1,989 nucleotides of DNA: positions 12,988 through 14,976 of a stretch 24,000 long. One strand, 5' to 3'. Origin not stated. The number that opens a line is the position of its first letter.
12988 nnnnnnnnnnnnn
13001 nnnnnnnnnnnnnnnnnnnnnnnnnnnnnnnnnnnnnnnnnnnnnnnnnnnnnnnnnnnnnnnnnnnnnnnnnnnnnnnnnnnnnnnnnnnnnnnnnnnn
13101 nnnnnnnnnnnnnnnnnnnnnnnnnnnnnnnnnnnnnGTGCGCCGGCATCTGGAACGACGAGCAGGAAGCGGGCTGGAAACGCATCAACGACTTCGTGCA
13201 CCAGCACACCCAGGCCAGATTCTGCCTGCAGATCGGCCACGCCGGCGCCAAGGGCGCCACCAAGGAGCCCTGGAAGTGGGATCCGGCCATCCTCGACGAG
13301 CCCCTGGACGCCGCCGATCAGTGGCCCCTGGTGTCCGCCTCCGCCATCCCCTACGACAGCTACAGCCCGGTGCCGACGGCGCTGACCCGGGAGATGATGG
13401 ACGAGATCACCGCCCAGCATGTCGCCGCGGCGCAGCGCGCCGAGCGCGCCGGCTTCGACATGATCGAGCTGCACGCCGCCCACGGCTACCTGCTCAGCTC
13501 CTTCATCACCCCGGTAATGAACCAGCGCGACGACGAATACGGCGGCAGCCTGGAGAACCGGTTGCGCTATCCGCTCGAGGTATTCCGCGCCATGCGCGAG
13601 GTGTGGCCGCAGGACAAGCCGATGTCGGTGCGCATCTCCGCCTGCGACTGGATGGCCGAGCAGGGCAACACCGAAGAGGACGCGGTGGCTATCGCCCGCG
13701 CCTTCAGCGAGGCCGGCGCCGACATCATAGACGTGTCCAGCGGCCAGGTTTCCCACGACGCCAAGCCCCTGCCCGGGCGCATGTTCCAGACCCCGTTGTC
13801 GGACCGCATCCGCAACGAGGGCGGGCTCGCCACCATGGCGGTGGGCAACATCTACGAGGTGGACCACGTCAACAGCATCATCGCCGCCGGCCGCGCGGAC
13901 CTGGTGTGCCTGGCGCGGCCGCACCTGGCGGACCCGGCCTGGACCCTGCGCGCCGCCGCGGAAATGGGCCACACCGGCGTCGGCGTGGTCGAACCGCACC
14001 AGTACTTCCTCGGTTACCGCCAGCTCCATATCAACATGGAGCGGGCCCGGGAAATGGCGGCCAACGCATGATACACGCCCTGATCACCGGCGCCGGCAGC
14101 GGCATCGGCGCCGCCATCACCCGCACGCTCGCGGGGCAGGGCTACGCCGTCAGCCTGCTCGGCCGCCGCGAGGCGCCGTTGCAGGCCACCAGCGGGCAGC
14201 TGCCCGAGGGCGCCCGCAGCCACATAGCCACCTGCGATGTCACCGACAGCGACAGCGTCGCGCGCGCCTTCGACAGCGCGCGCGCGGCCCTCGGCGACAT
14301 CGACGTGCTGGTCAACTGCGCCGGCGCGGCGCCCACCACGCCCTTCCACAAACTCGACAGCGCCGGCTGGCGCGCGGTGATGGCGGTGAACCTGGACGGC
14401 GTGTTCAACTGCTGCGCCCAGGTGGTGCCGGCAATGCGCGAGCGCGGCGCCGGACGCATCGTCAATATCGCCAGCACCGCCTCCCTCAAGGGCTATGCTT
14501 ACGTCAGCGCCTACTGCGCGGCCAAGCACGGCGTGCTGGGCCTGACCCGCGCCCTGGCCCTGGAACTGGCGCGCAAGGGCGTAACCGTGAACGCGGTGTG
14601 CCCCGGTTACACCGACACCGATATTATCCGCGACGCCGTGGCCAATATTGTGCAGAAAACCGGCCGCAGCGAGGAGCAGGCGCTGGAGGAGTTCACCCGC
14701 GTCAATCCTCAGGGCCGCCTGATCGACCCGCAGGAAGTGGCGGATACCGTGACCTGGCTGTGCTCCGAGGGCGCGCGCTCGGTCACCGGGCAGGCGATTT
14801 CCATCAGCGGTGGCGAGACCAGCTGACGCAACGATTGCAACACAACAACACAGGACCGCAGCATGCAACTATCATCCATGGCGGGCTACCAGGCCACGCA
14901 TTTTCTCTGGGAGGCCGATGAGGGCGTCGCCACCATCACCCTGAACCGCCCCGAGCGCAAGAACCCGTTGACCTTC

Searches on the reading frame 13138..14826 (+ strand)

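Call 9: search_protein_families(library=pfam, proteins=[window:13138-14826:+])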
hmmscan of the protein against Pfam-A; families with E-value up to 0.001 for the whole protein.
window:13138-14826:+ (562 aa): 6 families
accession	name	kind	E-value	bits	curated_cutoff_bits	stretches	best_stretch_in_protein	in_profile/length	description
PF00106.31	adh_short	-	5.2e-62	209.3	26.6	1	313-499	2-189/195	short chain dehydrogenase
PF13561.12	adh_short_C2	-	4.2e-60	203.7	27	1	318-559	1-234/236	Enoyl-(Acyl carrier protein) reductase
PF08659.16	KR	-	8.6e-15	55.5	22.6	1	315-465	4-155/180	KR domain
PF01370.27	Epimerase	-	5.2e-07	29.7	20.9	1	314-447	1-116/240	NAD dependent epimerase/dehydratase family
PF13460.12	NAD_binding_10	-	1.3e-06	28.8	27.2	1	318-449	1-101/184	NAD(P)H-binding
PF23441.1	SDR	-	8.6e-05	22.5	27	1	388-503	91-205/258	SDR-like rossmann domain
